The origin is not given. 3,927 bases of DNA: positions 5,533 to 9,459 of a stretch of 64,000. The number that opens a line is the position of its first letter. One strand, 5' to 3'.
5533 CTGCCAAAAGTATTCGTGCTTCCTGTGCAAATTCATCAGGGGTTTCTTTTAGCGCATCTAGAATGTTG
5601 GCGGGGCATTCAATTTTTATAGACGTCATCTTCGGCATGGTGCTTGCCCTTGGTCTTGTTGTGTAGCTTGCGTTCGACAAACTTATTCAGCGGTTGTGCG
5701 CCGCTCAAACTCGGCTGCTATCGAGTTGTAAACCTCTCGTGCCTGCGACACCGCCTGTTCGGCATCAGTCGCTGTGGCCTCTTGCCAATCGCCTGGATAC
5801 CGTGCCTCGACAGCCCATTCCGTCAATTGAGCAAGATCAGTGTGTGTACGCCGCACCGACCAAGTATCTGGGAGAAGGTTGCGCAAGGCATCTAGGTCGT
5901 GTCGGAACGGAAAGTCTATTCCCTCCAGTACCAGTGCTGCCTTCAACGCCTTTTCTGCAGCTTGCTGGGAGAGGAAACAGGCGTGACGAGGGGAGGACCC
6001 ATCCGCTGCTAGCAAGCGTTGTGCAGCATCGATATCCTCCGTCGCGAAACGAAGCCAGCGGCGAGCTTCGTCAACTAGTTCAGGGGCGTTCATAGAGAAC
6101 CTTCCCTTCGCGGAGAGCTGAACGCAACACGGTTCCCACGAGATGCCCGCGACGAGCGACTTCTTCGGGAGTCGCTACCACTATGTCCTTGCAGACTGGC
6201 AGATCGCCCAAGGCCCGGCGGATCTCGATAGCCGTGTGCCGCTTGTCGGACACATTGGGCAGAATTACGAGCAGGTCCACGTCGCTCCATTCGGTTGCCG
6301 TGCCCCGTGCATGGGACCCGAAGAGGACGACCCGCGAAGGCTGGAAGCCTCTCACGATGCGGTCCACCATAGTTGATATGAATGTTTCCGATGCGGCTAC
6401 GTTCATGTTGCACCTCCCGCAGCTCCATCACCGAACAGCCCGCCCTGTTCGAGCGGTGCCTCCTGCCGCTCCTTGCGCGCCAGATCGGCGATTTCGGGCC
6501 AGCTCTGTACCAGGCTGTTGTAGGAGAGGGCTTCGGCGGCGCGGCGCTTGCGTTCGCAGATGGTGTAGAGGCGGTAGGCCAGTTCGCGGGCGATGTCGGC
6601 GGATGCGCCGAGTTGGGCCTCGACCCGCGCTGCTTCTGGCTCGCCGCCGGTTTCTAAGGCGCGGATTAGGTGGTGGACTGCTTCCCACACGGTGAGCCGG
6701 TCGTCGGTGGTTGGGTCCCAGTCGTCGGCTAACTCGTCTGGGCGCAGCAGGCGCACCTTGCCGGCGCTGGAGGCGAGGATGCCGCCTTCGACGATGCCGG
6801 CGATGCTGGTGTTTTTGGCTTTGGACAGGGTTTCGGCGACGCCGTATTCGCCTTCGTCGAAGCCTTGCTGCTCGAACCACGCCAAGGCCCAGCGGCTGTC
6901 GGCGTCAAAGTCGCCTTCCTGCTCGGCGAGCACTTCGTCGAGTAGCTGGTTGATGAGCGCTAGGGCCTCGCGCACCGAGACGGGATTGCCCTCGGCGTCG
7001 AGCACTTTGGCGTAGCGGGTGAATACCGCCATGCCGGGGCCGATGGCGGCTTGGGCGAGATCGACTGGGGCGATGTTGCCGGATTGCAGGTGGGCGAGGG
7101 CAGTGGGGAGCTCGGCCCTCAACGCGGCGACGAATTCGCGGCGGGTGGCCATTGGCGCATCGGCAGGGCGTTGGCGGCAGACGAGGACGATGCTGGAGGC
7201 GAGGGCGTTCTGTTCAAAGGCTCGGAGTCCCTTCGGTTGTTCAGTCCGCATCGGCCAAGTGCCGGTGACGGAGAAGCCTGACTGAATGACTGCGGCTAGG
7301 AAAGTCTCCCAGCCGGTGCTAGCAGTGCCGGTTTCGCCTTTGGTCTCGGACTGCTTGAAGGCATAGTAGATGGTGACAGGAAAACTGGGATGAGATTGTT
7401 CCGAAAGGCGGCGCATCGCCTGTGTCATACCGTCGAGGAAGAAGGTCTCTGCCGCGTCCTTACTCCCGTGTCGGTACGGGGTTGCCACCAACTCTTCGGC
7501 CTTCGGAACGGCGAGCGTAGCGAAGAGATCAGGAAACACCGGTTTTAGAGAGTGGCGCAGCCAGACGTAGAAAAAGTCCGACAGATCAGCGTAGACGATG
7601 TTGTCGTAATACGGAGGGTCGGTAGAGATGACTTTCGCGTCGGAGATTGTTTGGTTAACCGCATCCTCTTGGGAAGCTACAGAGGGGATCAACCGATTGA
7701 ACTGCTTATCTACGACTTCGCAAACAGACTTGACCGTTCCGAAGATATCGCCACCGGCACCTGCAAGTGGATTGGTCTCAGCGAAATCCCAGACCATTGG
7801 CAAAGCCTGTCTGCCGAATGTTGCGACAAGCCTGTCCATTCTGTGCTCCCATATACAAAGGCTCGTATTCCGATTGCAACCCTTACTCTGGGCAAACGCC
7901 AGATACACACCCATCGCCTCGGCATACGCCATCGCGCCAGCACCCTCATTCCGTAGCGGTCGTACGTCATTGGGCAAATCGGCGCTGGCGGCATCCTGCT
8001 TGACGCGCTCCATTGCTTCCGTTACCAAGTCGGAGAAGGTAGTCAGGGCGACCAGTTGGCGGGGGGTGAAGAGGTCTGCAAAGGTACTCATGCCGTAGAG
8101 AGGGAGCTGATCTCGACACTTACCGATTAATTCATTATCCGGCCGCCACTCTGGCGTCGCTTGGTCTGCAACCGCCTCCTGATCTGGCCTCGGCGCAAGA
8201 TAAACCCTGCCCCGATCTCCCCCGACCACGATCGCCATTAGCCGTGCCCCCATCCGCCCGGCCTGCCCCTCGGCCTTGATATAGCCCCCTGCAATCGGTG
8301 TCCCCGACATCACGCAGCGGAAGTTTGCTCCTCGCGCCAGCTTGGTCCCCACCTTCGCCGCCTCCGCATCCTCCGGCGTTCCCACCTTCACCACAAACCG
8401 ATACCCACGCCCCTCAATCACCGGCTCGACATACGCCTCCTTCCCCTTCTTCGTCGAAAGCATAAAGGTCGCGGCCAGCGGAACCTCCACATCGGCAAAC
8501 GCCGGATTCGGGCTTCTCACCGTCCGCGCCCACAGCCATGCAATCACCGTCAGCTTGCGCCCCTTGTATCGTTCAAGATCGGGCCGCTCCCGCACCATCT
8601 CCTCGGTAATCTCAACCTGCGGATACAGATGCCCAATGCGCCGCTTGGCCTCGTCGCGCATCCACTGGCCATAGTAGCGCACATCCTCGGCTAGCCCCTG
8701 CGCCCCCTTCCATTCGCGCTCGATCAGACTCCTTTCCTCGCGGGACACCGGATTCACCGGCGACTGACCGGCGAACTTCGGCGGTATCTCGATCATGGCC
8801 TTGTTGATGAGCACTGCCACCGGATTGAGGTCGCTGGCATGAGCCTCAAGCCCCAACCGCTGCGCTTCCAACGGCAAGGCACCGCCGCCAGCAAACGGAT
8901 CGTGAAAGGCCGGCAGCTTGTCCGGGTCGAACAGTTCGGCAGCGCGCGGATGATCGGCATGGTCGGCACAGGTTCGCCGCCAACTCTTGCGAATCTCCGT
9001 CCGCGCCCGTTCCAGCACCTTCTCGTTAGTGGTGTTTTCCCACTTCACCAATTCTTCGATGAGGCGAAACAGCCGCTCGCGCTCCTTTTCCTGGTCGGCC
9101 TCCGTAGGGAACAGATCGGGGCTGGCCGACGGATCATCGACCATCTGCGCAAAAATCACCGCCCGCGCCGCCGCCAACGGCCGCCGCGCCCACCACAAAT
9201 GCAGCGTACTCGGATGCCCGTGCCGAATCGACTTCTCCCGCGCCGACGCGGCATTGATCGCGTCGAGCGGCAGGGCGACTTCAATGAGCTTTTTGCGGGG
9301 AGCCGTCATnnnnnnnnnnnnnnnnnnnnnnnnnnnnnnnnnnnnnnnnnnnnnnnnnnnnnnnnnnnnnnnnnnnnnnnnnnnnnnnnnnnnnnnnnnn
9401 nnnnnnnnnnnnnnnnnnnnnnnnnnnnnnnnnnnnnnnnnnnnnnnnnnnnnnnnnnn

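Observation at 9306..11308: ABC-type ATPase + 159-aa PD-(D/E)xK-like protein translationally welded onto a DUF1156 methyltransferase: candidate unnamed restriction module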

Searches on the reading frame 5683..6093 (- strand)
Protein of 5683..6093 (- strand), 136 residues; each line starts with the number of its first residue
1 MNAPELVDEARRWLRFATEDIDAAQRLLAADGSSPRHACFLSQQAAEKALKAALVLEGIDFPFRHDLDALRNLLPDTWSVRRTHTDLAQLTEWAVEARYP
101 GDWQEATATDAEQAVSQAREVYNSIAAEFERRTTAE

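Call 5: search_protein_families(library=pfam, proteins=[window:5683-6093:-], max_evalue=0.01)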
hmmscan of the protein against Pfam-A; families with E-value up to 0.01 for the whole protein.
window:5683-6093:- (136 aa): 1 family
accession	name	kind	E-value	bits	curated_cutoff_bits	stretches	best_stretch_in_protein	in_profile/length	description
PF05168.19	HEPN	-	1.7e-23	83.5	22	1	10-124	1-113/117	HEPN domain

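Call 6: search_protein_families(library=padloc, proteins=[window:5683-6093:-], max_evalue=0.01)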
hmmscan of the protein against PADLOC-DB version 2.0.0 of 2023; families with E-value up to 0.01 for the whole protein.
window:5683-6093:- (136 aa): 0 families

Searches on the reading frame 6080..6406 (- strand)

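Call 5: search_protein_families(library=pfam, proteins=[window:6080-6406:-], max_evalue=0.01)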
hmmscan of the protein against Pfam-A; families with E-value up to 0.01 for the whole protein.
window:6080-6406:- (108 aa): 3 families
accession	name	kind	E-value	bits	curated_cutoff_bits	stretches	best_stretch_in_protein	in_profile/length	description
PF01909.29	NTP_transf_2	-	1.3e-13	51.5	21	1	17-83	8-79/93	Nucleotidyltransferase domain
PF18765.7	Polbeta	-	3.7e-09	37.1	26.9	1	22-107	12-90/93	Polymerase beta, Nucleotidyltransferase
PF22600.2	MTPAP-like_central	-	8.2e-05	23.2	27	1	9-60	25-77/139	Poly(A) RNA polymerase, mitochondrial-like, central palm domain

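Call 6: search_protein_families(library=padloc, proteins=[window:6080-6406:-], max_evalue=0.01)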
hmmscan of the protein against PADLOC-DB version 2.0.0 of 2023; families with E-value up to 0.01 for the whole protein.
window:6080-6406:- (108 aa): 16 families
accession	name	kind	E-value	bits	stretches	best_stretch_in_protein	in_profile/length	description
PDLC04903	PDC-S09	-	1.1e-10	39.8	1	24-78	27-81/108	-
PDLC04907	PDC-S09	-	1.3e-09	36.2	1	7-57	11-61/114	-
PDLC04902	PDC-S09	-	1.4e-09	36.1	1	13-82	11-79/97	-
PDLC04904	PDC-S09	-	6.9e-09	33.8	1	14-73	16-74/104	-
PDLC04906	PDC-S09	-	2.4e-08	32.2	1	9-69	10-70/98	-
PDLC04905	PDC-S09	-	2.9e-05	22.4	1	13-66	11-66/101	-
PDLC04368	PDC-M05A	-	4.1e-05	21.5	1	27-52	111-136/201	-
PDLC00786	Cyclase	-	6.3e-05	20.5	1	27-60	50-84/293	oligonucleotide-cyclase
PDLC04778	PDC-M70A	-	0.0001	19.8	1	18-66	40-92/355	-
PDLC00776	Cyclase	-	0.0002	18.9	1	19-80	39-103/287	oligonucleotide-cyclase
PDLC04369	PDC-M05A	-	0.00026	18.7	1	26-56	106-136/201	-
PDLC00771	Cyclase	-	0.0003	18.2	1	28-60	47-79/271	oligonucleotide-cyclase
PDLC00823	Cyclase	-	0.00067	17.4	1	12-58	32-79/285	oligonucleotide-cyclase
PDLC00804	Cyclase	-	0.0012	16.5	1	27-77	28-78/256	oligonucleotide-cyclase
PDLC00809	Cyclase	-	0.0075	13.9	1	12-54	31-74/295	oligonucleotide-cyclase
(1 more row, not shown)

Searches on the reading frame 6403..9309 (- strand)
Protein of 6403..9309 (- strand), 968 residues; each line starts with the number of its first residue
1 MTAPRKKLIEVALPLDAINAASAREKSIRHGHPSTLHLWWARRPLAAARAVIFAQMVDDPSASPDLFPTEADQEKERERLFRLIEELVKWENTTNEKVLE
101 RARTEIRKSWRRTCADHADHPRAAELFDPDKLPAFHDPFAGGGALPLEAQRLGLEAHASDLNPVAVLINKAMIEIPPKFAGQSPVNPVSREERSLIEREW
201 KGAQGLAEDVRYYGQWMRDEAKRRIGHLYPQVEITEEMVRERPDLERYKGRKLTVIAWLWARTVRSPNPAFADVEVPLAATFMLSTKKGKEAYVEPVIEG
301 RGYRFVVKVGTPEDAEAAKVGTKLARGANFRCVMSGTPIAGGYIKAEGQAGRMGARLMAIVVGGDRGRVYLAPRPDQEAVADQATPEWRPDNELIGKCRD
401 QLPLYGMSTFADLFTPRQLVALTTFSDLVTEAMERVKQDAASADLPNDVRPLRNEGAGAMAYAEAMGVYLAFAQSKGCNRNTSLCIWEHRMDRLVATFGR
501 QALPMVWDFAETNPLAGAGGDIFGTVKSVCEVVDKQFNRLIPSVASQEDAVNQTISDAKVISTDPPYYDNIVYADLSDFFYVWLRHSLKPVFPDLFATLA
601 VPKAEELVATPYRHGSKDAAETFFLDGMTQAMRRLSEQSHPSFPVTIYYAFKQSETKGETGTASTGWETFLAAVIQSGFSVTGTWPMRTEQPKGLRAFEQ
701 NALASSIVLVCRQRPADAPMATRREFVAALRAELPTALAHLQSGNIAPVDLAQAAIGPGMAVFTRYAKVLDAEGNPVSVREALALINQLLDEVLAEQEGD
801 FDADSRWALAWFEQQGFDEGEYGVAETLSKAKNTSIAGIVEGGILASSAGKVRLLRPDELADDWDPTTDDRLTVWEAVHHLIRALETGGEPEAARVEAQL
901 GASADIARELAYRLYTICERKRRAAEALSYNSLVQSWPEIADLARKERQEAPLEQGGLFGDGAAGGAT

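Call 5: search_protein_families(library=pfam, proteins=[window:6403-9309:-], max_evalue=0.01)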
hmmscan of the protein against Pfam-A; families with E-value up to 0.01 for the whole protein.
window:6403-9309:- (968 aa): 2 families
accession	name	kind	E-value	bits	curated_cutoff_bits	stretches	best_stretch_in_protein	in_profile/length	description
PF06634.17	DUF1156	-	5.9e-33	113.3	24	1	12-82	1-72/73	Protein of unknown function (DUF1156)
PF02086.21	MethyltransfD12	-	0.00022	21.5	22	1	130-174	19-63/253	D12 class N6 adenine-specific DNA methyltransferase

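Call 6: search_protein_families(library=padloc, proteins=[window:6403-9309:-], max_evalue=0.01)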
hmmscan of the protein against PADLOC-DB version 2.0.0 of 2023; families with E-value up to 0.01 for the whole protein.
window:6403-9309:- (968 aa): 12 families
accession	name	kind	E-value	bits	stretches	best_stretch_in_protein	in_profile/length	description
PDLC00660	HmaB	-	0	1554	1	5-949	8-958/967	DNA-adenine methylase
PDLC00661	HmaB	-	0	1439.1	1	5-947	7-962/973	DNA-adenine methylase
PDLC03233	MTase_II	-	1.7e-34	117.4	2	404-778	355-709/731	Type II methyltransferase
PDLC03352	MTase_II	-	1.1e-25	87.7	2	402-590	407-598/1023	Type II methyltransferase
PDLC02189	DUF1156_MTase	-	1.4e-22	77.8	2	475-734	471-698/944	-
PDLC03314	MTase_II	-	5.6e-14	49.2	2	548-715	537-680/944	Type II methyltransferase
PDLC03345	MTase_II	-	3.9e-05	20.2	1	134-175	51-92/581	Type II methyltransferase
PDLC03322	MTase_II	-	4.1e-05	20.6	1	135-171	68-104/446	Type II methyltransferase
PDLC03364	MTase_II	-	0.00095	16.2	1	134-177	61-104/380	Type II methyltransferase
PDLC03367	MTase_II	-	0.0015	14.9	1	124-178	35-87/633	Type II methyltransferase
PDLC03319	MTase_II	-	0.0072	13.2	0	135-175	27-67/503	Type II methyltransferase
PDLC02541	PglX|PglXI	-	0.0076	12.4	0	530-585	467-521/919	PglXI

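Call 7: search_protein_families(library=ncbifam, proteins=[window:6403-9309:-], max_evalue=0.1)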
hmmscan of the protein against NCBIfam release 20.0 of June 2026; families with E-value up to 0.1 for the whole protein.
window:6403-9309:- (968 aa): 1 family
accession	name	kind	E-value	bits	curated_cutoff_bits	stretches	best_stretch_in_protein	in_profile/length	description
NF042963.1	DUF1156_antiphage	equivalog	3.4e-32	111.5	1000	2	465-773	488-771/960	anti-phage-associated DUF1156 domain-containing protein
